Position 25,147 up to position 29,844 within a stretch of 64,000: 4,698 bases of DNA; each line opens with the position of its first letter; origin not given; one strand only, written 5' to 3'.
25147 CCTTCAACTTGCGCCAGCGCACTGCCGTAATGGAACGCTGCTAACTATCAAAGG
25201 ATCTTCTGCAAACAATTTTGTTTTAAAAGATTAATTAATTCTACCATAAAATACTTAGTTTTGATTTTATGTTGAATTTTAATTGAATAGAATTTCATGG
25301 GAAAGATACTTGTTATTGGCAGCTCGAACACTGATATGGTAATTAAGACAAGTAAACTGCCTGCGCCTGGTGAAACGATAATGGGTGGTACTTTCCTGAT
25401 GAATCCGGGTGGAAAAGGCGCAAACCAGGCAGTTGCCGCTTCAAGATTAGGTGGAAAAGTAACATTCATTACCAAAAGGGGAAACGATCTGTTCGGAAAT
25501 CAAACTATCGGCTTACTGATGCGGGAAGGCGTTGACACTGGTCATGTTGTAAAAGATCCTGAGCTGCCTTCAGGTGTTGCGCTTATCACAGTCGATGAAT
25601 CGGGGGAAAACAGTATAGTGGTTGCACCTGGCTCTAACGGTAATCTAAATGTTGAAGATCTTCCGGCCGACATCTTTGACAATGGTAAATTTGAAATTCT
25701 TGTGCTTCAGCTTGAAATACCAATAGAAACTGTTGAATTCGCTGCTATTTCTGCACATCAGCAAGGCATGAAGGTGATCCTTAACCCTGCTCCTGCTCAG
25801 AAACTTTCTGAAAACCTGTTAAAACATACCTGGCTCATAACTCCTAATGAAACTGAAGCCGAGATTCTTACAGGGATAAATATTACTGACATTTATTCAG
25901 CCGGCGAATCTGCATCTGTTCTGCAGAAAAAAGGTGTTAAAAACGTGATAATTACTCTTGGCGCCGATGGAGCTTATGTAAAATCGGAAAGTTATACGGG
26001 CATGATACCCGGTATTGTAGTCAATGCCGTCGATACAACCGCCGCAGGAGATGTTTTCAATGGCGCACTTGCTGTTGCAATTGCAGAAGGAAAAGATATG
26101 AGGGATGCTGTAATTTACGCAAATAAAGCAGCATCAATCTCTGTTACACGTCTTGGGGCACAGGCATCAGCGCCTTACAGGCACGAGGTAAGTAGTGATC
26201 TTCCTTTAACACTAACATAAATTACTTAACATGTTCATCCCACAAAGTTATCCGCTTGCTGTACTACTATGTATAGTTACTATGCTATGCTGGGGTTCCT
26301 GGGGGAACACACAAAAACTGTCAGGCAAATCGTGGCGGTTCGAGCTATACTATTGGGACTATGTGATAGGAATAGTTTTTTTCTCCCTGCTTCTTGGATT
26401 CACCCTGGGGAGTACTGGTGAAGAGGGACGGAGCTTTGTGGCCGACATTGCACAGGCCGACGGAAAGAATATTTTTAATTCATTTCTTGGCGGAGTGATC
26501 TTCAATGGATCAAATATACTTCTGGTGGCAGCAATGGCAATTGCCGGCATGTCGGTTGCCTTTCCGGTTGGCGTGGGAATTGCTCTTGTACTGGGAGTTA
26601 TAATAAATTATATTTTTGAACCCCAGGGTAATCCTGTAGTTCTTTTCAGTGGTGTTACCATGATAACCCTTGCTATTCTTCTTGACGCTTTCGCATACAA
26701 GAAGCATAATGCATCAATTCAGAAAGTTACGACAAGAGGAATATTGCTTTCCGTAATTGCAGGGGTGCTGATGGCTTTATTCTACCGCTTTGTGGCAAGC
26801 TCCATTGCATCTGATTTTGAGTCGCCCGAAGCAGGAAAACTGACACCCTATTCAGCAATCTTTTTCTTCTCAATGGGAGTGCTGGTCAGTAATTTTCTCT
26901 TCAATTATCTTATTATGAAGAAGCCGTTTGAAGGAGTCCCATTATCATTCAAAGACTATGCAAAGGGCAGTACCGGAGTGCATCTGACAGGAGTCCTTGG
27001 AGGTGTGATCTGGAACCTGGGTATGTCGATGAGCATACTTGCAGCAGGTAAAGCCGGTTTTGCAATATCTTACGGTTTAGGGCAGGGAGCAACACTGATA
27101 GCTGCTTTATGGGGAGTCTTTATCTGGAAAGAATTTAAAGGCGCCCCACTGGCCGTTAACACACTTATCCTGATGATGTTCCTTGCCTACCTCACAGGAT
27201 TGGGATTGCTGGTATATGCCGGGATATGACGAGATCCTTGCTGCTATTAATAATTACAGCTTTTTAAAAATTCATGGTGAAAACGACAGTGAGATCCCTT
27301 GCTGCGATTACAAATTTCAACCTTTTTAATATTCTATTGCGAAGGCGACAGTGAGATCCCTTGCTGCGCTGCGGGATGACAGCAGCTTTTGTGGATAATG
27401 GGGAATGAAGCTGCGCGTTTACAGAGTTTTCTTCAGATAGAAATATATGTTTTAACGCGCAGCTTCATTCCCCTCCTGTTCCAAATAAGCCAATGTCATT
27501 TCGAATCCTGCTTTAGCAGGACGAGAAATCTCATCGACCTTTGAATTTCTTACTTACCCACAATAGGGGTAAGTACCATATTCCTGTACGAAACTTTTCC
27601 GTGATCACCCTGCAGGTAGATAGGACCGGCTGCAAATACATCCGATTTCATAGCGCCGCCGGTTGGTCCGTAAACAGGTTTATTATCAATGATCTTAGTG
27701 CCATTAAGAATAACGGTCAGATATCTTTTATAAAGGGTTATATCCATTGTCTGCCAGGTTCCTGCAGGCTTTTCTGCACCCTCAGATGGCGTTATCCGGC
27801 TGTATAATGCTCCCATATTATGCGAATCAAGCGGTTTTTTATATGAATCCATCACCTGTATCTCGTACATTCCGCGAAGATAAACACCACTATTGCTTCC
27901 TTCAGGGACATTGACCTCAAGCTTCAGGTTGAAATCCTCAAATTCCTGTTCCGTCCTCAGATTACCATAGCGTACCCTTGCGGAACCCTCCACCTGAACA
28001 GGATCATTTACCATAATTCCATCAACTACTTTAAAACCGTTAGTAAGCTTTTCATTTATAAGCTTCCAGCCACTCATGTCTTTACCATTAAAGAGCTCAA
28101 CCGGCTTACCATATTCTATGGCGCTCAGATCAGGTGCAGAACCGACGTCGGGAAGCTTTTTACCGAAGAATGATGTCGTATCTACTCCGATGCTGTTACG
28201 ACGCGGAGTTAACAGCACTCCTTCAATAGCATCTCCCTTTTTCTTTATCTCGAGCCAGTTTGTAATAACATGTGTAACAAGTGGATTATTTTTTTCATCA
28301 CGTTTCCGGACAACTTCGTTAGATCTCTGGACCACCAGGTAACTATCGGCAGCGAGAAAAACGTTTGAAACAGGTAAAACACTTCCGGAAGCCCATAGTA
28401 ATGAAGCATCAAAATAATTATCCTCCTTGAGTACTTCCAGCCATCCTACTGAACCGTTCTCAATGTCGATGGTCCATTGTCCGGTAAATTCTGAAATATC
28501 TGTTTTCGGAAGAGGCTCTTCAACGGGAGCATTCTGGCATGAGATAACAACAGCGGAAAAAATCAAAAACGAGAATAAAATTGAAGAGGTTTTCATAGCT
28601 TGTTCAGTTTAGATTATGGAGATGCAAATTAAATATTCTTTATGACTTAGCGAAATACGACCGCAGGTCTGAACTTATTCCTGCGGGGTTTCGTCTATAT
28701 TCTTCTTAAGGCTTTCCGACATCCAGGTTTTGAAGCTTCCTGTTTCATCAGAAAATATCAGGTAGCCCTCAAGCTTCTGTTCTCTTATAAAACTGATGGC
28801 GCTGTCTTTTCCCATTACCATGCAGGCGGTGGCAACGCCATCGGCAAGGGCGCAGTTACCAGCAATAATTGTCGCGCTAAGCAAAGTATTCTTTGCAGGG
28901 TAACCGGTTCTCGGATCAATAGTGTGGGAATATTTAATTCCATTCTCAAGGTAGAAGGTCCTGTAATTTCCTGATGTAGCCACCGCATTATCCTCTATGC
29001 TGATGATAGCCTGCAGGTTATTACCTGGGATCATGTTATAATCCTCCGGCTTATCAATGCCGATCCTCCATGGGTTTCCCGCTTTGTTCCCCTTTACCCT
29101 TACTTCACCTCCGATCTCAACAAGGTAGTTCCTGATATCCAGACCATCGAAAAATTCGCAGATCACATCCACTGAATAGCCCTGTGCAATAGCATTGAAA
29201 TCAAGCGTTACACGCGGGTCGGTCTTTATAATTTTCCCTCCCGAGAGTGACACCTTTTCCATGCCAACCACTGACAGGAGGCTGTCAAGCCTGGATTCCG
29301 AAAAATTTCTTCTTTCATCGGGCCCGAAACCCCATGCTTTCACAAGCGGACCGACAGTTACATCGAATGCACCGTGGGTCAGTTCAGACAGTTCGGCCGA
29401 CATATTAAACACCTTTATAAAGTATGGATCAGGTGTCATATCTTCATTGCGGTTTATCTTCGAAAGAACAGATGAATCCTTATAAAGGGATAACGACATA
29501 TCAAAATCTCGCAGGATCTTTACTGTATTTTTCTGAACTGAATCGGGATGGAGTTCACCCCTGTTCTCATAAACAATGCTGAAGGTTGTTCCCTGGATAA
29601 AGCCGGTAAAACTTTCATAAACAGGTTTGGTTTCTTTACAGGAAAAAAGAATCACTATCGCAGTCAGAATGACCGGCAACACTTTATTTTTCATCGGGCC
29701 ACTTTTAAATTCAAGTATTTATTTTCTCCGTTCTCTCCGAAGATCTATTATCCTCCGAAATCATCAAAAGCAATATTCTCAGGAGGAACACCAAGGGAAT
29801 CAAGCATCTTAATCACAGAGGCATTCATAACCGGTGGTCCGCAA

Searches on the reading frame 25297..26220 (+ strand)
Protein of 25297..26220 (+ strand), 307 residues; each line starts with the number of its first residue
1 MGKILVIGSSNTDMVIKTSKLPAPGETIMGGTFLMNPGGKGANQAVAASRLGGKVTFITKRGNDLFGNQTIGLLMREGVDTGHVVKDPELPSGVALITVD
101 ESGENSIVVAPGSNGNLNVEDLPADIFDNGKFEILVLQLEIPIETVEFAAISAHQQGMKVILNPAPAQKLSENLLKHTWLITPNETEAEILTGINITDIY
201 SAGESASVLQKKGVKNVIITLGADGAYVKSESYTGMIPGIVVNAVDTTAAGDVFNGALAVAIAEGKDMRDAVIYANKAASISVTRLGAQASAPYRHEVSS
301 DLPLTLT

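Call 13: search_protein_families(library=pfam, proteins=[window:25297-26220:+])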
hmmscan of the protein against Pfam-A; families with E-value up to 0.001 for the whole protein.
window:25297-26220:+ (307 aa): 3 families
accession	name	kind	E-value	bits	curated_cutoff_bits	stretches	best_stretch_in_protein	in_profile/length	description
PF00294.29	PfkB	-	5.2e-74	249.7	25.8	1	2-293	2-300/302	pfkB family carbohydrate kinase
PF08543.17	Phos_pyr_kin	-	1.9e-12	47.6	27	1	160-277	102-226/246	Phosphomethylpyrimidine kinase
PF25270.1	Khk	-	0.0002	21.1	35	1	180-283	243-347/365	Prokaryotic ketohexokinase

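Call 29: search_protein_families(library=ncbifam, proteins=[window:25297-26220:+], max_evalue=1e-10)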
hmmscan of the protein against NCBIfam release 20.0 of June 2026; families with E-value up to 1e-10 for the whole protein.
window:25297-26220:+ (307 aa): 22 families
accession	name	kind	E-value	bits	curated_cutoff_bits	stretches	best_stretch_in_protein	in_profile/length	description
TIGR02152.1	D_ribokin_bact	equivalog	6e-107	357.4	299.65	1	4-299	1-297/298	ribokinase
NF008353.0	PRK11142.1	equivalog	5.2e-103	344.7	341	1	1-300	2-301/307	ribokinase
NF006957.1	PRK09434.1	equivalog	1.8e-26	93.3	450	1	31-297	20-301/302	fructokinase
TIGR04382.1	myo_inos_iolC_N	equivalog_domain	2.6e-26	92.6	300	1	32-299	28-306/309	5-dehydro-2-deoxygluconokinase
NF053626.1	RibKinHalex1628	equivalog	2.1e-24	86.6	330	1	1-298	1-287/293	ATP-dependent ribose-1-phosphate kinase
NF041134.1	R1P_kin_Thcocales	equivalog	7.9e-22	78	500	1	4-291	3-271/291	ADP-dependent ribose-1-phosphate kinase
TIGR03168.1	1-PFK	subfamily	7.4e-21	74.4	216.4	1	13-292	11-291/305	hexose kinase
NF049991.1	TagKinase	equivalog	2.2e-20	72.7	420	1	47-297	50-310/321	tagatose kinase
NF040938.1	KDG_KDGal_kin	equivalog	7e-20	71.3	400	1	172-299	177-300/305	bifunctional 2-dehydro-3-deoxygluconokinase/2-dehydro-3-deoxygalactonokinase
TIGR02198.1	rfaE_dom_I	equivalog_domain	1.4e-19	70.4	345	1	153-290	169-304/315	D-glycero-beta-D-manno-heptose-7-phosphate kinase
TIGR03828.1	pfkB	equivalog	4.9e-19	68.5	292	1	12-291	10-290/305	1-phosphofructokinase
NF007355.0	PRK09850.1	equivalog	1.8e-16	60.1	540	1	4-283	7-287/313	pseudouridine kinase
NF007632.0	PRK10294.1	equivalog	9.4e-16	57.9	353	1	32-288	32-292/310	6-phosphofructokinase II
TIGR00097.1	HMP-P_kinase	equivalog_domain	2.2e-14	53.4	204.95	1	160-283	110-238/254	bifunctional hydroxymethylpyrimidine kinase/phosphomethylpyrimidine kinase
NF008454.0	PRK11316.1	equivalog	4.6e-14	51.9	521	1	151-292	165-304/475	bifunctional D-glycero-beta-D-manno-heptose-7-phosphate kinase/D-glycero-beta-D-manno-heptose 1-phosphate adenylyltransferase HldE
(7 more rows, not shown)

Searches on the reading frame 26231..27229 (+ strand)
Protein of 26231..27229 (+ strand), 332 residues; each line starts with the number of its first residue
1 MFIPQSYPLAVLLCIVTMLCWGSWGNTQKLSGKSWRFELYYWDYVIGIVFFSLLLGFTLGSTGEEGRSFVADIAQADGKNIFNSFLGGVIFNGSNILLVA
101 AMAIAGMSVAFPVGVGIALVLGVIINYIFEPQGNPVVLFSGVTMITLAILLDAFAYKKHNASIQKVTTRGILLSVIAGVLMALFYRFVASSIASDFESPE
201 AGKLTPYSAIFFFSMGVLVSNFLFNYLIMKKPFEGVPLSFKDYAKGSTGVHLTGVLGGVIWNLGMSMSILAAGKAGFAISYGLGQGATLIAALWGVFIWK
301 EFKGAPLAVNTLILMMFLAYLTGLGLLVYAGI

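Call 23: search_protein_families(library=pfam, proteins=[window:26231-27229:+])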
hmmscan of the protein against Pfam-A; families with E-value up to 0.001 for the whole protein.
window:26231-27229:+ (332 aa): 2 families
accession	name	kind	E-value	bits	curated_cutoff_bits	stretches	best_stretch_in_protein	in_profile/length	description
PF07168.17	Ureide_permease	-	2e-20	73.3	27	2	163-328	191-357/359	Ureide permease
PF06800.18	Sugar_transport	-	6.1e-08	32.8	26.3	1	69-308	43-260/280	Sugar transport protein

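Call 29: search_protein_families(library=ncbifam, proteins=[window:26231-27229:+], max_evalue=1e-10)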
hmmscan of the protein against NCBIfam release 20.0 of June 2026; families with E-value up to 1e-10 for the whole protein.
window:26231-27229:+ (332 aa): 0 families

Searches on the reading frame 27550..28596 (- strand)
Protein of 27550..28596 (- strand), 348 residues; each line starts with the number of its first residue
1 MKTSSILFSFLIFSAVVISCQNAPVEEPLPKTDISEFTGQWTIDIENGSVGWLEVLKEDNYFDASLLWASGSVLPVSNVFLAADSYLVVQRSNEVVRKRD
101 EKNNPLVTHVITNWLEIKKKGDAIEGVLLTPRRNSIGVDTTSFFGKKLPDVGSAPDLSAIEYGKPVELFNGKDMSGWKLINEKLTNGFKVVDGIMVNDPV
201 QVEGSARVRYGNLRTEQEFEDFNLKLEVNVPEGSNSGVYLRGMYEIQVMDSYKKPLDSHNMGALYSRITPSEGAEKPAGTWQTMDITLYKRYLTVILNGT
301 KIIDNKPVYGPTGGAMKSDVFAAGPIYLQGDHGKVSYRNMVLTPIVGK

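Call 23: search_protein_families(library=pfam, proteins=[window:27550-28596:-])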
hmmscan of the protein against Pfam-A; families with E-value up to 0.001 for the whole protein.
window:27550-28596:- (348 aa): 1 family
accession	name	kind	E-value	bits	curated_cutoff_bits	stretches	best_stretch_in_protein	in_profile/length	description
PF06439.18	3keto-disac_hyd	-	2.2e-42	145.7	26.8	1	165-341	2-185/187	3-keto-disaccharide hydrolase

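Call 29: search_protein_families(library=ncbifam, proteins=[window:27550-28596:-], max_evalue=1e-10)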
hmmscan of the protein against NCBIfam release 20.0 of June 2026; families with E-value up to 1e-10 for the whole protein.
window:27550-28596:- (348 aa): 0 families

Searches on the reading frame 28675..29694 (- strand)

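Call 23: search_protein_families(library=pfam, proteins=[window:28675-29694:-])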
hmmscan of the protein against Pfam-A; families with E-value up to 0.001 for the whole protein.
window:28675-29694:- (339 aa): 1 family
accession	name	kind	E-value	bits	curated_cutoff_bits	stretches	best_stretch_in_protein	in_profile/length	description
PF02424.20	ApbE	-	1.6e-82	277.5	25.6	1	35-310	2-264/266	ApbE family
